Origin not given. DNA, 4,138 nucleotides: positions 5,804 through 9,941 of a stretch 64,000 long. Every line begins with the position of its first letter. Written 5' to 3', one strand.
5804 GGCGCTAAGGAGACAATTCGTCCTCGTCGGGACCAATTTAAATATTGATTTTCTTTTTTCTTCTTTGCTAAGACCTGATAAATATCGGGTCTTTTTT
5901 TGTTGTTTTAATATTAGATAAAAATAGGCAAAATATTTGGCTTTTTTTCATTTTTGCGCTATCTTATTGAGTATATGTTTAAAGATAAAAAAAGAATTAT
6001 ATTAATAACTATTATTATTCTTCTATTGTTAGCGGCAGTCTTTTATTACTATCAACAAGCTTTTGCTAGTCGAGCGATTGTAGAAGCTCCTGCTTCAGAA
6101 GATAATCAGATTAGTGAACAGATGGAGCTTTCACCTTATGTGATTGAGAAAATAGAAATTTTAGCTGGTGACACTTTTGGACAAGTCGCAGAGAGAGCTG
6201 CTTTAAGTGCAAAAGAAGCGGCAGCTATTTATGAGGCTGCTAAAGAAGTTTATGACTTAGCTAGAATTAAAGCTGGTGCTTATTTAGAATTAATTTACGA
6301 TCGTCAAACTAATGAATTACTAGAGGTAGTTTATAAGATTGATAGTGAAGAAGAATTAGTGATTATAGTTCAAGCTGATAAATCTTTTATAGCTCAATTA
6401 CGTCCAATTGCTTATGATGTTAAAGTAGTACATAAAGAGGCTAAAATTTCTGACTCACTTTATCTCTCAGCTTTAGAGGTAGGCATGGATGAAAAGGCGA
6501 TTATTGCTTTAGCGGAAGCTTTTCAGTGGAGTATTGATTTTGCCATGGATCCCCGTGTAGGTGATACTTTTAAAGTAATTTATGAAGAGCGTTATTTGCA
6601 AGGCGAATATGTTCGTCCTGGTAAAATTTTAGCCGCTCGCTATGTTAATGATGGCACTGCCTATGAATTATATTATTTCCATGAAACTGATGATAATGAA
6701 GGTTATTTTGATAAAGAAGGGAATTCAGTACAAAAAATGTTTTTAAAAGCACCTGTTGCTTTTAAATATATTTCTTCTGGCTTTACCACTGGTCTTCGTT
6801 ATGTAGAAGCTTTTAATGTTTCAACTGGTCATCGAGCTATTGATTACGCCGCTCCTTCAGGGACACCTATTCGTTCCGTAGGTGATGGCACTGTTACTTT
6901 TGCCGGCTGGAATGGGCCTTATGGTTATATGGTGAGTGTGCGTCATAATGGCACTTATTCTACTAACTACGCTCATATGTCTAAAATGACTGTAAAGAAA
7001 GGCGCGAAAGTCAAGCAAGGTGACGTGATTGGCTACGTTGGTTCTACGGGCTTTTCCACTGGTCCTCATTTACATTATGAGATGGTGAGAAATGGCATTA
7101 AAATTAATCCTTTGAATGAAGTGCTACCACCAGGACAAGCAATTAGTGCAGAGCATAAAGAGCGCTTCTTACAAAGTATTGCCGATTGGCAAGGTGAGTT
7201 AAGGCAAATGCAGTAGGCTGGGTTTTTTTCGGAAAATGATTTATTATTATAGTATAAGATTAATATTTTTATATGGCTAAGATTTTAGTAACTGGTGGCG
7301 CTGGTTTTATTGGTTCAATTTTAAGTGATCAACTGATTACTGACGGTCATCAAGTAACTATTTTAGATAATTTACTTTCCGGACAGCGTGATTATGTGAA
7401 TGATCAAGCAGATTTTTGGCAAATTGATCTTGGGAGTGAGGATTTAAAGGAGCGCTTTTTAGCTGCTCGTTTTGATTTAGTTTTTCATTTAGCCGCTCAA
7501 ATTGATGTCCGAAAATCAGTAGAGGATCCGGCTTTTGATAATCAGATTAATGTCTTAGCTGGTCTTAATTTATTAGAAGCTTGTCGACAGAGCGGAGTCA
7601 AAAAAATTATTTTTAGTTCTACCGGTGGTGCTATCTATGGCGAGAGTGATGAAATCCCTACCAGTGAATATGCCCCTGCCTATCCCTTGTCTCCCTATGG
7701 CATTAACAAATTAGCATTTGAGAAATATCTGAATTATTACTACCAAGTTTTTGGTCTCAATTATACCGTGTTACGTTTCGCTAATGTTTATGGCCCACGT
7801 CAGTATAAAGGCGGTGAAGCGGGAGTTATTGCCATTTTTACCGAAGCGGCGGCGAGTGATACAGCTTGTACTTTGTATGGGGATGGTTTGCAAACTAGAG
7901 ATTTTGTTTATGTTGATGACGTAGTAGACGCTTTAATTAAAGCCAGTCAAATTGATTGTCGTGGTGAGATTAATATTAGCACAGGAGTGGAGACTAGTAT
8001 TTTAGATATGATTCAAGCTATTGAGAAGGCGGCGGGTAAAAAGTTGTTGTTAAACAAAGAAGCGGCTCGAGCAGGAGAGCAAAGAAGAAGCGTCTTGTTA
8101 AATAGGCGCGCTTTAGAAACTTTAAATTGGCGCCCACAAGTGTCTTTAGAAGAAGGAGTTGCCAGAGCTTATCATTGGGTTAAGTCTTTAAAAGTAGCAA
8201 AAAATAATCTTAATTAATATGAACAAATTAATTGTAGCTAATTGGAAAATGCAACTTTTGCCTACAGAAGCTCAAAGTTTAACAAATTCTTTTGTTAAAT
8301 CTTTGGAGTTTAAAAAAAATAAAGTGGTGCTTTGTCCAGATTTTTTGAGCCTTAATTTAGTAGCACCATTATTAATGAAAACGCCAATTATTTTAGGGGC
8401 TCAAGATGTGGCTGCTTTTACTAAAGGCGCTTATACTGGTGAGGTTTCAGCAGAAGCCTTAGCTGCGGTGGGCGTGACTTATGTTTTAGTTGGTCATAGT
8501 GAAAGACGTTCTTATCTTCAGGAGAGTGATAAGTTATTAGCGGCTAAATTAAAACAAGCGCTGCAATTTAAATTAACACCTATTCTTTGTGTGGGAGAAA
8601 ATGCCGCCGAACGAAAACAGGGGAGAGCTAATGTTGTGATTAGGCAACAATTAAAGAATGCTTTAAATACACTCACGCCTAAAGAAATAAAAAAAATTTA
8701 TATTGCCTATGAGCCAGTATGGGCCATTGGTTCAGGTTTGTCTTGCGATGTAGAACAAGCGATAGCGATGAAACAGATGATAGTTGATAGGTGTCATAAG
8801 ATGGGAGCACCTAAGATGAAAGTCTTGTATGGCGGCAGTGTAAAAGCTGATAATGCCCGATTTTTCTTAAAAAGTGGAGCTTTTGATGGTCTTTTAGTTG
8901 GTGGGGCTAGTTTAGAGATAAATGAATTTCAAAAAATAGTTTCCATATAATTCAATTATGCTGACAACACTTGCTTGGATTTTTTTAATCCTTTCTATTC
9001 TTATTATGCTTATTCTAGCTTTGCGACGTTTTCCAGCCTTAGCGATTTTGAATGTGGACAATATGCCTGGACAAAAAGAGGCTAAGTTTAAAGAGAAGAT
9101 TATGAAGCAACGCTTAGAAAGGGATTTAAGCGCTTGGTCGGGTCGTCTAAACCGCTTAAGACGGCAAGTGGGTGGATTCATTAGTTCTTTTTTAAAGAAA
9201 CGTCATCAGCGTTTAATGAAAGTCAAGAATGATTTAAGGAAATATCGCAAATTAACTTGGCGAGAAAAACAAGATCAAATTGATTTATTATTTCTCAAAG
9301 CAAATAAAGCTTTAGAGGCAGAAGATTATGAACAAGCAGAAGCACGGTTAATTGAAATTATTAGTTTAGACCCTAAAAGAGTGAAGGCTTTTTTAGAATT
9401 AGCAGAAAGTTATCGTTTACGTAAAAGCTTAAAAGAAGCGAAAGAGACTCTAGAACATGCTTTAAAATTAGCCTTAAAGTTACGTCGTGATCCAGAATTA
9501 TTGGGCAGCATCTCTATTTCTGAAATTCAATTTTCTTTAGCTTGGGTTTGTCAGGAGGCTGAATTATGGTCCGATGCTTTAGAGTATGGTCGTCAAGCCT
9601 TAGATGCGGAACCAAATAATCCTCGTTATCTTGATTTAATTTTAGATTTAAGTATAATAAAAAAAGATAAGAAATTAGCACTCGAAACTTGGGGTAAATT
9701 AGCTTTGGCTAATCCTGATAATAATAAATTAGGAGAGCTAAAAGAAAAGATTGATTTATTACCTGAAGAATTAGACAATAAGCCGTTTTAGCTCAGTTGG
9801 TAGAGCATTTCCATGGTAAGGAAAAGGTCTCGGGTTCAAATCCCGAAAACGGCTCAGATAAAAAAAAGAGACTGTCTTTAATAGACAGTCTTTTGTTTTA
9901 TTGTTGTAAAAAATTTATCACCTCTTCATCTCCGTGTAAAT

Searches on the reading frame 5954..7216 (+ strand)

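Call 11: search_protein_families(library=pfam, proteins=[window:5954-7216:+], max_evalue=0.00001)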
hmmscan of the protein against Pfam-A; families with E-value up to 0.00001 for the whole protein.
window:5954-7216:+ (420 aa): 2 families
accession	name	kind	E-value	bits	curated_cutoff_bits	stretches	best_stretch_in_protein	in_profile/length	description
PF01551.29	Peptidase_M23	-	1.3e-35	121.8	28.7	1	292-386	2-96/96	Peptidase family M23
PF19425.4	Csd3_N2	-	9e-12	45.4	27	1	162-277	10-120/122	Csd3 second domain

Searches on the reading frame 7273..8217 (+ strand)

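Call 11: search_protein_families(library=pfam, proteins=[window:7273-8217:+], max_evalue=0.00001)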
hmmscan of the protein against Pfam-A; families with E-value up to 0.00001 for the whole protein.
window:7273-8217:+ (314 aa): 7 families
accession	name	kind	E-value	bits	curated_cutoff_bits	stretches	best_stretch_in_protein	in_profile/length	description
PF01370.27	Epimerase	-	3.8e-61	207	20.9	1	4-227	1-227/240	NAD dependent epimerase/dehydratase family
PF16363.11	GDP_Man_Dehyd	-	2.7e-51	175.5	27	1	5-298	1-331/332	GDP-mannose 4,6 dehydratase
PF01073.25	3Beta_HSD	-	1.2e-18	67.6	22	1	5-226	1-230/280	3-beta hydroxysteroid dehydrogenase/isomerase family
PF04321.23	RmlD_sub_bind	-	1.1e-16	61.2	27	1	3-256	2-233/287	RmlD substrate binding domain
PF02719.21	Polysacc_synt_2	-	1.9e-15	57.3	20.2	1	4-278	1-276/293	Polysaccharide biosynthesis protein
PF07993.18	NAD_binding_4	-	1.7e-10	41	20.1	1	46-219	68-256/258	Male sterility protein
PF13460.12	NAD_binding_10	-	1e-08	35.7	27.2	1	8-172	1-146/184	NAD(P)H-binding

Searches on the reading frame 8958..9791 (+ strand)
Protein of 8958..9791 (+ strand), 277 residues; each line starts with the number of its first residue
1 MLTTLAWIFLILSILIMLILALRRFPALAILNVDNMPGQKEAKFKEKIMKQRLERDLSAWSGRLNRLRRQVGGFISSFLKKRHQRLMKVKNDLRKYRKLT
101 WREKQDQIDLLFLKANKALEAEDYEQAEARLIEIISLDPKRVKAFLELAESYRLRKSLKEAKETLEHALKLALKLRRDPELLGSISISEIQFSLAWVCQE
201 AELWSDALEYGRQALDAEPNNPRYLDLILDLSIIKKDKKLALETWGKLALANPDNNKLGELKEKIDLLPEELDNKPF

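Call 4: search_protein_families(library=pfam, proteins=[window:8958-9791:+], max_evalue=1)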
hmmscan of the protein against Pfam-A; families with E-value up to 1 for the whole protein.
window:8958-9791:+ (277 aa): 20 families
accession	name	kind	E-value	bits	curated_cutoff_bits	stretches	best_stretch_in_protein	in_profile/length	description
PF07719.23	TPR_2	-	6.5e-07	29.4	27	2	189-221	2-34/34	Tetratricopeptide repeat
PF14559.12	TPR_19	-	6.6e-07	30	25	1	118-170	1-53/68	Tetratricopeptide repeat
PF13432.12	TPR_16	-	3.6e-06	27.7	32.7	1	113-166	2-55/65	Tetratricopeptide repeat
PF13424.12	TPR_12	-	7.3e-06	26.5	30.1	1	144-216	5-73/77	Tetratricopeptide repeat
PF13428.12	TPR_14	-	8.4e-05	23.3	23.5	1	190-225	3-38/44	Tetratricopeptide repeat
PF24575.1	TPR_Slam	-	0.00095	20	35.2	1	84-163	26-102/104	Surface lipoprotein assembly modifier, N-terminal TPR repeats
PF13431.12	TPR_17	-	0.0017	18.9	24.4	0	133-162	4-33/34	Tetratricopeptide repeat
PF00515.34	TPR_1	-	0.002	18.3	27.8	0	143-171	2-30/34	Tetratricopeptide repeat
PF25063.1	ARM_TT21_C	-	0.0043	17.4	35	1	120-174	33-87/209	Tetratricopeptide repeat protein 21 C-terminal ARM domain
PF25058.1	ARM_TT21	-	0.014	15.8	27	1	133-170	48-85/155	Tetratricopeptide repeat protein 21 ARM repeat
PF25064.1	ARM_TT21_5th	-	0.018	15.8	27.8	1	115-180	8-73/117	TT21 fifth ARM repeats domain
PF13181.12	TPR_8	-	0.035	14.7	25.7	1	143-172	2-31/34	Tetratricopeptide repeat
PF23914.1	TPR_CcmH_CycH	-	0.049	13.9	42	0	102-131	115-144/158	Cytochrome c-type biogenesis protein H TPR domain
PF15295.11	CCDC50_N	-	0.099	13.3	27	1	75-129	35-88/127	Coiled-coil domain-containing protein 50 N-terminus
PF20225.4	DUF6584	-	0.11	13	27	1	114-161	9-56/171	Family of unknown function (DUF6584)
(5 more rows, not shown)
